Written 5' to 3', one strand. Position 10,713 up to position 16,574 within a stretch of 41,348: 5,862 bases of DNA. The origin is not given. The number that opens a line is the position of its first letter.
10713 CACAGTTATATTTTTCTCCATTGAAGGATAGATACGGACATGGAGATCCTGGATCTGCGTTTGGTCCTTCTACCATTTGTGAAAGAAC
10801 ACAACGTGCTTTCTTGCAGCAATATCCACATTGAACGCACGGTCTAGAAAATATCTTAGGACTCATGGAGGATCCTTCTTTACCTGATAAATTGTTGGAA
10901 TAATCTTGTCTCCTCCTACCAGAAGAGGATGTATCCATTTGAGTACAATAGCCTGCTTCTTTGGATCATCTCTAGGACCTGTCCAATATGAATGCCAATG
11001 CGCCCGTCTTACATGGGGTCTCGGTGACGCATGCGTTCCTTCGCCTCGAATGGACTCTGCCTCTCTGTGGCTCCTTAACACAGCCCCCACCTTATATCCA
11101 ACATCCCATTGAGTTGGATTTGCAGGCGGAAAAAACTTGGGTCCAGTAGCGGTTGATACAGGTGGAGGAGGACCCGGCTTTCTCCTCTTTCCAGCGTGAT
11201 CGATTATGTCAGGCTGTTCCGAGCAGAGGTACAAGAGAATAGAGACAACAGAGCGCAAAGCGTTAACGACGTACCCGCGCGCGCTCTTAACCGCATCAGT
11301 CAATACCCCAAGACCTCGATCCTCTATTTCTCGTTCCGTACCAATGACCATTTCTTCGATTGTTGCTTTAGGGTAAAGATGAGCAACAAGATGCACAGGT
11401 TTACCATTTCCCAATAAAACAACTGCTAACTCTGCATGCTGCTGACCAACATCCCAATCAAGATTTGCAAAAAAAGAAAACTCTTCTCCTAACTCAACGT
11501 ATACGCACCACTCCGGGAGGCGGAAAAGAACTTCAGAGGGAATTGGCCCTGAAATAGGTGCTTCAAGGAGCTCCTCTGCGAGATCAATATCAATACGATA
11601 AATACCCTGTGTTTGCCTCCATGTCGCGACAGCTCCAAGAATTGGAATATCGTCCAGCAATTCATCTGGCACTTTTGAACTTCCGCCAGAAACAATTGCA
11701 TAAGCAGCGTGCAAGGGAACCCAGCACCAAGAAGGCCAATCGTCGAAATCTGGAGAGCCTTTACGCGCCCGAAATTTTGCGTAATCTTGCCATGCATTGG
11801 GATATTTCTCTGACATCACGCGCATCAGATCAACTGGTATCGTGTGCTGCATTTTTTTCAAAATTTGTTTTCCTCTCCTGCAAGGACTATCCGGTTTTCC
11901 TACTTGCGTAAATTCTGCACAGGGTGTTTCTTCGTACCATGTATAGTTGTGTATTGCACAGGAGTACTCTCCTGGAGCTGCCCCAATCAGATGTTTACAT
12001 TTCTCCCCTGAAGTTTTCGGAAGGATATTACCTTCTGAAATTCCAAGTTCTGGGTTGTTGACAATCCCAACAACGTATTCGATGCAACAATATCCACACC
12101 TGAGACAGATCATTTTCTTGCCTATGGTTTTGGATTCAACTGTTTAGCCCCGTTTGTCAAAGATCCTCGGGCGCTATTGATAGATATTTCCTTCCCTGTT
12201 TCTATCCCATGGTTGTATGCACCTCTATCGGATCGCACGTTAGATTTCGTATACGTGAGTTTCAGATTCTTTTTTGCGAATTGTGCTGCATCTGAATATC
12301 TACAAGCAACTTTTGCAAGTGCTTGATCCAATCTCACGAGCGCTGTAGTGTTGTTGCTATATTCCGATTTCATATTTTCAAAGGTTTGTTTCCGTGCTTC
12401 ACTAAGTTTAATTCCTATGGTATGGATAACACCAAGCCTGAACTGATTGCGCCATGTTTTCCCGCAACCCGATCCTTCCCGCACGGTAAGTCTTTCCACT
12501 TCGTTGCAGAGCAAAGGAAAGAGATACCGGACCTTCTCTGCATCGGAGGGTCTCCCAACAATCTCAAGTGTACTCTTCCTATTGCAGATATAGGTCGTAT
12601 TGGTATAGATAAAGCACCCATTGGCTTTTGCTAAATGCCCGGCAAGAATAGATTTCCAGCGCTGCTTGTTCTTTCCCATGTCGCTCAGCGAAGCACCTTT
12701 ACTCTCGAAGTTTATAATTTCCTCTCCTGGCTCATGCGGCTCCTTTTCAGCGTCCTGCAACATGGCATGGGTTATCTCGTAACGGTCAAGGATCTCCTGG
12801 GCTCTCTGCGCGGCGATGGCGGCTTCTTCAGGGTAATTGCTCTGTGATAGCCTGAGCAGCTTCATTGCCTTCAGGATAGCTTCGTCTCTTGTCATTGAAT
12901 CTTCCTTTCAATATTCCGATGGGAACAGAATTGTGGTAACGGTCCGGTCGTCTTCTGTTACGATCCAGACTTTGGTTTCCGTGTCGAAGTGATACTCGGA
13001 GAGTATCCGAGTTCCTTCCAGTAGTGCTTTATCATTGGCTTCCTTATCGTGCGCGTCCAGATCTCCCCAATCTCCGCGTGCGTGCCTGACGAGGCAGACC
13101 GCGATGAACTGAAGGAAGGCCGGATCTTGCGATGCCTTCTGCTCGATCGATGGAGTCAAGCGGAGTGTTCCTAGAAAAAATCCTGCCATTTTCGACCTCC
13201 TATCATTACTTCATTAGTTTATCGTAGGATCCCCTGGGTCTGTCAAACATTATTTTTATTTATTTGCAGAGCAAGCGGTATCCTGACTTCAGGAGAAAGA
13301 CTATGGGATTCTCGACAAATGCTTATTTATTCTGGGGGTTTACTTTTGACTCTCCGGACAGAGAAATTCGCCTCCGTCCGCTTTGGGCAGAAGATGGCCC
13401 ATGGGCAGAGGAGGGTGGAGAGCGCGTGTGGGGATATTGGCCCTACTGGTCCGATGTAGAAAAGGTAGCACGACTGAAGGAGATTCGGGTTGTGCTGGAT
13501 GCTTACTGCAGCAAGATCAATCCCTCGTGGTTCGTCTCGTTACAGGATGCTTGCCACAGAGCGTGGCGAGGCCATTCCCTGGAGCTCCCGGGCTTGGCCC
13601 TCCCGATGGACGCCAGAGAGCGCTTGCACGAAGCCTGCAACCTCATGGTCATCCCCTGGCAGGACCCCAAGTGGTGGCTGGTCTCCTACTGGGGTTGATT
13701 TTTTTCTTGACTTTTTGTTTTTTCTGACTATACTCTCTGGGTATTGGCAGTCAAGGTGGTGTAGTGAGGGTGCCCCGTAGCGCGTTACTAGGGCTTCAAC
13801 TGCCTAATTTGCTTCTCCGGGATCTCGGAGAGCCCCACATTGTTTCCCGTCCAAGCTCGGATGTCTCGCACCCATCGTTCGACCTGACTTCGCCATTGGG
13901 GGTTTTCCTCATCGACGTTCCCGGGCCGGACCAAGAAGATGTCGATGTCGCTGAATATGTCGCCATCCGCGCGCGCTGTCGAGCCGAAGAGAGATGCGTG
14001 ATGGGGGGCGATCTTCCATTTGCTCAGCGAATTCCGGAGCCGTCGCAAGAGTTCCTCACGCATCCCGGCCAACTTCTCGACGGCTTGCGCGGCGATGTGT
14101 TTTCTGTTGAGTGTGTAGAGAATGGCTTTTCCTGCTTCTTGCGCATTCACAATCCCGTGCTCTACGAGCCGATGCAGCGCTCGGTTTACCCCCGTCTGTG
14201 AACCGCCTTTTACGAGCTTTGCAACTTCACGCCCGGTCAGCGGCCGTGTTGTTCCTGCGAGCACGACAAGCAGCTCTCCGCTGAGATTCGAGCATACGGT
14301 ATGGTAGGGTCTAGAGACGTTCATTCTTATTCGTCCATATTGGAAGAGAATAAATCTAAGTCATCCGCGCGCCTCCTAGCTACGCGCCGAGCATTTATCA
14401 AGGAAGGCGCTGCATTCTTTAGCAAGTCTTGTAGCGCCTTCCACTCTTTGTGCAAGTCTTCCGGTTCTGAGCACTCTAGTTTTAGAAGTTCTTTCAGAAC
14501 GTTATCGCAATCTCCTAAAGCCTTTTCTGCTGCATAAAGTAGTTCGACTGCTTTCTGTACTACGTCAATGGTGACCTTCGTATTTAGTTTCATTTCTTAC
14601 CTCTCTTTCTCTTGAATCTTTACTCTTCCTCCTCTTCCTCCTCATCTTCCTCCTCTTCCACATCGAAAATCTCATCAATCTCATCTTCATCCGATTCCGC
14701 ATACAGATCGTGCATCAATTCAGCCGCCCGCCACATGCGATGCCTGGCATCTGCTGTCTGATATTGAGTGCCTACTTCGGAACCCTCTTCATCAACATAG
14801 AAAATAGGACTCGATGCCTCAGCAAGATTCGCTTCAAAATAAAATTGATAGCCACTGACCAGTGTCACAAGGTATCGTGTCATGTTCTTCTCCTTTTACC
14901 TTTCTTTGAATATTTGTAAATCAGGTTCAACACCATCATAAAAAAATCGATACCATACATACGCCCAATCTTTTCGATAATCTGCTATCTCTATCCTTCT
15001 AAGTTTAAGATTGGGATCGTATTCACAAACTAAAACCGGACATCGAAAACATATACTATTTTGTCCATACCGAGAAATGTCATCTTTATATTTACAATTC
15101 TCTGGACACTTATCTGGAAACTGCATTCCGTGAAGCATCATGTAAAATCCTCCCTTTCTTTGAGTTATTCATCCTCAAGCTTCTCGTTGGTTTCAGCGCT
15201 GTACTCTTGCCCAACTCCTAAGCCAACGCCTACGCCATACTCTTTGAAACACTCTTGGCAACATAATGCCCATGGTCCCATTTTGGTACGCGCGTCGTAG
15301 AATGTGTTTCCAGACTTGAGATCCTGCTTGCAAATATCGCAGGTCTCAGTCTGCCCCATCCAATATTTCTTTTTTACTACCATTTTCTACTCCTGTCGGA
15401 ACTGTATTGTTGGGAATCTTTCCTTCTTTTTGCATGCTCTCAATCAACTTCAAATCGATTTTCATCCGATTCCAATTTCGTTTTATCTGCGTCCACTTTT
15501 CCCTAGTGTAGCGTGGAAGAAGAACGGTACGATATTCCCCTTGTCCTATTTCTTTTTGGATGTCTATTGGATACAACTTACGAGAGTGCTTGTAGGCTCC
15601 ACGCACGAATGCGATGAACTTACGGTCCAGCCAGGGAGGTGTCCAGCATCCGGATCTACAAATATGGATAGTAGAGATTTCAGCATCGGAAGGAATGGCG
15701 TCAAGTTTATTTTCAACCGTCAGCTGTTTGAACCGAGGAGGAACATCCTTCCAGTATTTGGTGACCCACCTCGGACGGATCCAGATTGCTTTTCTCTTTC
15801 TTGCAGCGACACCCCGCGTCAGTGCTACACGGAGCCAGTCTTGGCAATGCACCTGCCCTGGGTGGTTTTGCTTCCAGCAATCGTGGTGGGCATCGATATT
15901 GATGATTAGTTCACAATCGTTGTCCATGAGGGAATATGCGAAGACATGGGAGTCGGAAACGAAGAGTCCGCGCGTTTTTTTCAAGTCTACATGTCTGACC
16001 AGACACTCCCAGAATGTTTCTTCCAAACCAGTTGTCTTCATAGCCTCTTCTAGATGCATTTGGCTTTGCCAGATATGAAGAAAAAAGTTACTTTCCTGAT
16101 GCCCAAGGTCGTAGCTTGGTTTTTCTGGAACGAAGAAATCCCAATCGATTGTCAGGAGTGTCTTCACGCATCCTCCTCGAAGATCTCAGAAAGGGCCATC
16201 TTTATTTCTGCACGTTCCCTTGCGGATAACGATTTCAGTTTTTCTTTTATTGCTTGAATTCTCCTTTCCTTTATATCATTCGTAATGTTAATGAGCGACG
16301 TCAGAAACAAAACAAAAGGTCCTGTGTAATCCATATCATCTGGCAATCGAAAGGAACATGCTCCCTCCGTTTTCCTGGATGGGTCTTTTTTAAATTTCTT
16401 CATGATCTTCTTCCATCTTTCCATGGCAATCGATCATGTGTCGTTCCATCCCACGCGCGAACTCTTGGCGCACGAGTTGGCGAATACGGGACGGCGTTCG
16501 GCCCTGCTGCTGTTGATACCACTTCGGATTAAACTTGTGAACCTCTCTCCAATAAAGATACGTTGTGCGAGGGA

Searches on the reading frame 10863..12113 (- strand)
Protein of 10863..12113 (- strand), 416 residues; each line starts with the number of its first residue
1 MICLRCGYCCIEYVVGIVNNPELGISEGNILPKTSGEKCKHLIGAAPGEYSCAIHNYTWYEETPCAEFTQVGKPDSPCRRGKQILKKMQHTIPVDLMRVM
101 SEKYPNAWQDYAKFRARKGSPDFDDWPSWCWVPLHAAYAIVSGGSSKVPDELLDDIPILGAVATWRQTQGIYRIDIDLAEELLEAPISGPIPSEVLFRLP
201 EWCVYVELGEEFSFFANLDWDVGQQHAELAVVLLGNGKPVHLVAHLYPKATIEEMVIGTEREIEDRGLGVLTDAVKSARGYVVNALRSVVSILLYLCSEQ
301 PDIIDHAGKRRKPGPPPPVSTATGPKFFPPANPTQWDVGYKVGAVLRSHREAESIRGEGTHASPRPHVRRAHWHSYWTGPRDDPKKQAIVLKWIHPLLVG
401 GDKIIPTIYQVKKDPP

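Call 11: search_protein_families(library=phrogs, proteins=[window:10863-12113:-], max_evalue=0.001)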
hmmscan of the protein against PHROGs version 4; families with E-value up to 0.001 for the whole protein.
window:10863-12113:- (416 aa): 1 family
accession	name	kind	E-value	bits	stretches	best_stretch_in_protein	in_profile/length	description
phrog_6160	-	unknown function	1.1e-48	167.3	1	98-402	13-319/322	-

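Call 12: search_protein_families(library=pfam, proteins=[window:10863-12113:-], max_evalue=0.01)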
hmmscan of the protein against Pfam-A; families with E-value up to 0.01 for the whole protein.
window:10863-12113:- (416 aa): 0 families

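Call 14: search_protein_families(library=ncbifam, proteins=[window:10863-12113:-], max_evalue=0.01)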
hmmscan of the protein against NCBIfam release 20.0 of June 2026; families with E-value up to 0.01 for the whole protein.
window:10863-12113:- (416 aa): 0 families

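Call 75: search_dna_similar(query=window:10863-12113:-, collection=phages, mode=protein, max_rows=12)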
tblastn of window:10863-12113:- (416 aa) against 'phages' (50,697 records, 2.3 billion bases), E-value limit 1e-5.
Records with a match: 35; places in all: 35; records where one place covers at least 80% of the query: 0.
Best place of each record, by identity: <60% 35.
By first word of the organism name: Erwinia 17; Moraxella 5; Leptospira 4; Dickeya 3; Lactobacillus 2; Pasteurella 2; Bacteriophage 1; Shewanella 1.
By host as written in the record: Erwinia amylovora 15; Moraxella catarrhalis 5; Dickeya solani MK10 3; Lactobacillus delbrueckii subsp. lactis 2; Homo sapiens 2; Erwinia amylovora strain phiEa100 ATCC 29780 2; - 1; frog 1; and 4 more.
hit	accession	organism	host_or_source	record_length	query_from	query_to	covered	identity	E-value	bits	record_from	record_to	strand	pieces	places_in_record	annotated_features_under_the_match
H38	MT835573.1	Bacteriophage sp.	human fecal samples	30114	84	402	77%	29.4%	2e-42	165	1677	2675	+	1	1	record has no annotation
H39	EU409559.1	Lactobacillus phage JCL1032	Lactobacillus delbrueckii subsp. lactis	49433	87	414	79%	26.6%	1e-30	130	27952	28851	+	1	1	hypothetical protein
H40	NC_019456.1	Lactobacillus phage JCL1032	Lactobacillus delbrueckii subsp. lactis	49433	87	414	79%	26.6%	1e-30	130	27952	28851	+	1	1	hypothetical protein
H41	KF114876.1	Leptospira phage vB_LalZ_80412-LE1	frog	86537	103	400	72%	25.8%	1e-25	115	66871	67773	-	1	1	hypothetical protein (x2)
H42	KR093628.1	Moraxella phage Mcat4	Moraxella catarrhalis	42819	80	379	72%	24.1%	8e-13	77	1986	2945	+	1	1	hypothetical protein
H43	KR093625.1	Moraxella phage Mcat1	Moraxella catarrhalis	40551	80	379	72%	23.7%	5e-12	74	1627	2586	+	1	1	hypothetical protein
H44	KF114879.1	Leptospira phage vB_LbrZ_5399-LE1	Homo sapiens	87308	111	390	67%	25.0%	2e-19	97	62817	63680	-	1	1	hypothetical protein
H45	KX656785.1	Leptospira phage Lin_34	Leptospira inadai M34/99 serogroup Lyme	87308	111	390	67%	25.0%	2e-19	97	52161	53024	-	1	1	record has no annotation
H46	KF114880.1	Leptospira phage vB_LinZ_10-LE1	Homo sapiens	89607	111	390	67%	25.0%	2e-19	97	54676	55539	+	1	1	hypothetical protein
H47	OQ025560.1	Pasteurella phage vB_PmuM_CFP3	Pasteurella multocida FCf91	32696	162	413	61%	27.5%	4e-22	105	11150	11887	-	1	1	hypothetical protein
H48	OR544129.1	Pasteurella phage Pmp12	Pasteurella multocida Past33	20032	151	400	60%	27.4%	3e-19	96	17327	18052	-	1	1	hypothetical protein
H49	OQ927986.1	Shewanella phage vB_SbaS_Y11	Shewanella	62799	163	379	52%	28.3%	1e-19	98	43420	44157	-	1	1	AcrVA2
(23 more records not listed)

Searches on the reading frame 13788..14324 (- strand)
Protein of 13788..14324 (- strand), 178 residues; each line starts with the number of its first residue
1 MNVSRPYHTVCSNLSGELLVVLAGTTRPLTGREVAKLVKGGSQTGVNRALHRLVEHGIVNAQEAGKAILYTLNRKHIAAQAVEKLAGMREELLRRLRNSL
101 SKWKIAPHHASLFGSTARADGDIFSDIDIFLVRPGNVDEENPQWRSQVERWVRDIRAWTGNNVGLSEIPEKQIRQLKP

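Call 11: search_protein_families(library=phrogs, proteins=[window:13788-14324:-], max_evalue=0.001)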
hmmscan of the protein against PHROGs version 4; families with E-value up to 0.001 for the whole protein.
window:13788-14324:- (178 aa): 0 families

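Call 12: search_protein_families(library=pfam, proteins=[window:13788-14324:-], max_evalue=0.01)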
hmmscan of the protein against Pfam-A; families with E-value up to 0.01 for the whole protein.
window:13788-14324:- (178 aa): 7 families
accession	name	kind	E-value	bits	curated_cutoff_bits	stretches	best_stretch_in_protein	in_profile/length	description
PF01909.29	NTP_transf_2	-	5.7e-05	23.9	21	1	94-139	2-46/93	Nucleotidyltransferase domain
PF24033.1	DUF7342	-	0.00011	22.7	31.6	1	23-97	12-87/150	Family of unknown function (DUF7342)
PF03445.19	DUF294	-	0.00031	21.1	21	0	134-161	107-134/138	Putative nucleotidyltransferase DUF294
PF18765.7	Polbeta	-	0.001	19.6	26.9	1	107-140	13-46/93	Polymerase beta, Nucleotidyltransferase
PF03965.22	Penicillinase_R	-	0.0052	17.6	22.6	1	29-84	18-78/115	Penicillinase repressor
PF25212.1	HVO_A0114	-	0.0084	16.3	27.6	0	13-67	22-74/84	HVO_A0114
PF07106.19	TBPIP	-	0.0094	16.3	22.8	0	23-73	11-62/62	TBPIP/Hop2 winged helix domain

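Call 15: search_protein_families(library=padloc, proteins=[window:13788-14324:-], max_evalue=0.01)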
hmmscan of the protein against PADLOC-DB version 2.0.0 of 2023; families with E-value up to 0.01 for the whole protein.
window:13788-14324:- (178 aa): 11 families
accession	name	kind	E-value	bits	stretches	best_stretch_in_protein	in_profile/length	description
PDLC04368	PDC-M05A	-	4.4e-13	47.5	1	21-132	22-132/201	-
PDLC04369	PDC-M05A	-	8.1e-08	30.1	1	26-132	27-128/201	-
PDLC04372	PDC-M05A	-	4.2e-05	21.9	1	39-132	9-101/167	-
PDLC04903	PDC-S09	-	5.2e-05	21.5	1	108-139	27-58/108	-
PDLC01720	Csa3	-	0.00019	20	1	27-98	41-104/118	Csa3_1_CAS-I-II-III-IV-V-VI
PDLC01438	Csa3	-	0.00027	19.1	1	18-97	153-225/305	"CAS-I,CAS-II,CAS-III,CAS-IV,CAS-V,CAS-VI; associated_signaling"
PDLC04902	PDC-S09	-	0.001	17.3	1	109-132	23-46/97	-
PDLC04906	PDC-S09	-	0.0025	16.2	1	90-131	5-48/98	-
PDLC04907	PDC-S09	-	0.0025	15.9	1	105-137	25-57/114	-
PDLC01857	CARF3--CARF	-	0.0025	15.5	1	13-64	128-178/201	-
PDLC04904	PDC-S09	-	0.0052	15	0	105-130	23-48/104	-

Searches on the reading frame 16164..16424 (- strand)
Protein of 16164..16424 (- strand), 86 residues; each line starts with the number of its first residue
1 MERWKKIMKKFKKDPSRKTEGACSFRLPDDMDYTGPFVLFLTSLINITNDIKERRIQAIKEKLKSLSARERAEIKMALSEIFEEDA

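Call 5: search_protein_families(library=pfam, proteins=[window:16164-16424:-], max_evalue=0.1)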
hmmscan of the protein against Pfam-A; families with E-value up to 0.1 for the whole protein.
window:16164-16424:- (86 aa): 1 family
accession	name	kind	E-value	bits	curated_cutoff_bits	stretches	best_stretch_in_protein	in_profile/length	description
PF19788.4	DUF6272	-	0.049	13.7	26.6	1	44-83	57-96/134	Family of unknown function (DUF6272)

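Call 6: search_protein_families(library=phrogs, proteins=[window:16164-16424:-], max_evalue=0.1)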
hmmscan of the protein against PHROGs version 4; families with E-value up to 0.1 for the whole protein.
window:16164-16424:- (86 aa): 0 families
